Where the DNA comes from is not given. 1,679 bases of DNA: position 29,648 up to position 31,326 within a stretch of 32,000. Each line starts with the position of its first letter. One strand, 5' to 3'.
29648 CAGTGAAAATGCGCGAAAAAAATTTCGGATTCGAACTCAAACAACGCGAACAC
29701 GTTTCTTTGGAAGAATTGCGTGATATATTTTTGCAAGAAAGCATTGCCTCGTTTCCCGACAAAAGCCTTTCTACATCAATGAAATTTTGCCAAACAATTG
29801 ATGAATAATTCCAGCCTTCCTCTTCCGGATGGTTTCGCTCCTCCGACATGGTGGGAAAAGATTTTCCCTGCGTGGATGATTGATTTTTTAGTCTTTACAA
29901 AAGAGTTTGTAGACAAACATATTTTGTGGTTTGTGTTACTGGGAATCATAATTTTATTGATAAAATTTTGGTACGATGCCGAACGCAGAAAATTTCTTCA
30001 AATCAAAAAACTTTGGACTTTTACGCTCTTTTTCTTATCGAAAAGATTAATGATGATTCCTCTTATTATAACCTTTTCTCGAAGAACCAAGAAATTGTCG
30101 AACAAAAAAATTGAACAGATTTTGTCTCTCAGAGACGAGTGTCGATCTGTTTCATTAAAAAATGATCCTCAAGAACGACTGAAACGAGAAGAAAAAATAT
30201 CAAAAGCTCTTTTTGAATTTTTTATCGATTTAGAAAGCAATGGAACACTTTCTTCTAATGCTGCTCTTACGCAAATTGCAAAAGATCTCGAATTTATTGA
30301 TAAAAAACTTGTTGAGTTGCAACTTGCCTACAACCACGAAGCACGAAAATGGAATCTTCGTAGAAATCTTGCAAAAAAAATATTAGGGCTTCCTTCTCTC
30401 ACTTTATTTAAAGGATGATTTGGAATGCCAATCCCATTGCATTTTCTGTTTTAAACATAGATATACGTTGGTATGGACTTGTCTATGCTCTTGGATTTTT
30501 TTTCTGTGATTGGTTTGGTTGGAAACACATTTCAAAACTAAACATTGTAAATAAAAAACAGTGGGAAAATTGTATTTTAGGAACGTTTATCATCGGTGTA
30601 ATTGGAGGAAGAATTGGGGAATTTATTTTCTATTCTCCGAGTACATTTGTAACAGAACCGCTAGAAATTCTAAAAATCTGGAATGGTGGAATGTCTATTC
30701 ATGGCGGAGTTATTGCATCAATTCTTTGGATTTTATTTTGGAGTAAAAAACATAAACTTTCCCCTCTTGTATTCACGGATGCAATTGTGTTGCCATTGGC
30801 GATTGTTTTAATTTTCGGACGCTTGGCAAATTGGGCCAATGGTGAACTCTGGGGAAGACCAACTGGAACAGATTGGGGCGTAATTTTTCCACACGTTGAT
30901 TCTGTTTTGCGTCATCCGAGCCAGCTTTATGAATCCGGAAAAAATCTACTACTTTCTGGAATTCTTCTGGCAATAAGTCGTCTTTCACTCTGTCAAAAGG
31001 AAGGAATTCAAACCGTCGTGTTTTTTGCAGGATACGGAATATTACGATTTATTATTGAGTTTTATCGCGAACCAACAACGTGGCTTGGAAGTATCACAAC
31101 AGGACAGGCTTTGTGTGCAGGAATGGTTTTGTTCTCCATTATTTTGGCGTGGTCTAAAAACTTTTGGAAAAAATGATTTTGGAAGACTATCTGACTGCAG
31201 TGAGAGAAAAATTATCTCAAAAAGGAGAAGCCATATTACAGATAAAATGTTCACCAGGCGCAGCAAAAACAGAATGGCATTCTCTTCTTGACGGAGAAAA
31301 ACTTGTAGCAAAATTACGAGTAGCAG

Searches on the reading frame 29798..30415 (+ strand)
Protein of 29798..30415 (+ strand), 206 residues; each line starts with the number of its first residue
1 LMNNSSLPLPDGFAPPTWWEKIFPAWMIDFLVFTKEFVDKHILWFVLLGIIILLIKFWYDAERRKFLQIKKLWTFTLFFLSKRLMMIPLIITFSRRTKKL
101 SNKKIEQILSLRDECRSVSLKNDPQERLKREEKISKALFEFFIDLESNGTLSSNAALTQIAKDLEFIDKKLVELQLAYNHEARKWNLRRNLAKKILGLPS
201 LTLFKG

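Call 60: search_protein_families(library=pfam, proteins=[window:29798-30415:+], max_evalue=0.01)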
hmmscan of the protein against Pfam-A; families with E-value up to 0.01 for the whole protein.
window:29798-30415:+ (206 aa): 3 families
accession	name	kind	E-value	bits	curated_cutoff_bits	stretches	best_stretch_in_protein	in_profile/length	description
PF04011.17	LemA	-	5e-07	30.1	26.2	1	80-188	9-114/149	LemA family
PF11488.14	Lge1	-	0.0052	17.3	25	0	152-194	13-55/71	Transcriptional regulatory protein LGE1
PF10664.14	NdhM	-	0.008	16.9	27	0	110-187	19-99/107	Cyanobacterial and plastid NDH-1 subunit M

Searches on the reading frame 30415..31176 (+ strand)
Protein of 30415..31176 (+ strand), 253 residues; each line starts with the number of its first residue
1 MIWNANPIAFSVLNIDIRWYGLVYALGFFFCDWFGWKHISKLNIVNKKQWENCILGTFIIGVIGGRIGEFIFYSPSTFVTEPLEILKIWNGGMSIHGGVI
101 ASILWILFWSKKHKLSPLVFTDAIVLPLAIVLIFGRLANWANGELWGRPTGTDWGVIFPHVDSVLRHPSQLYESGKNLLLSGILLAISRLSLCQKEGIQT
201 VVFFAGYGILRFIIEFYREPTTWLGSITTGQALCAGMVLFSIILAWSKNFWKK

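Call 17: find_encoding_contigs(protein=window:30415-31176:+, flank=10000, max_places=3)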
Protein window:30415-31176:+ (253 aa): no gene with exactly this product is on record in the collection.
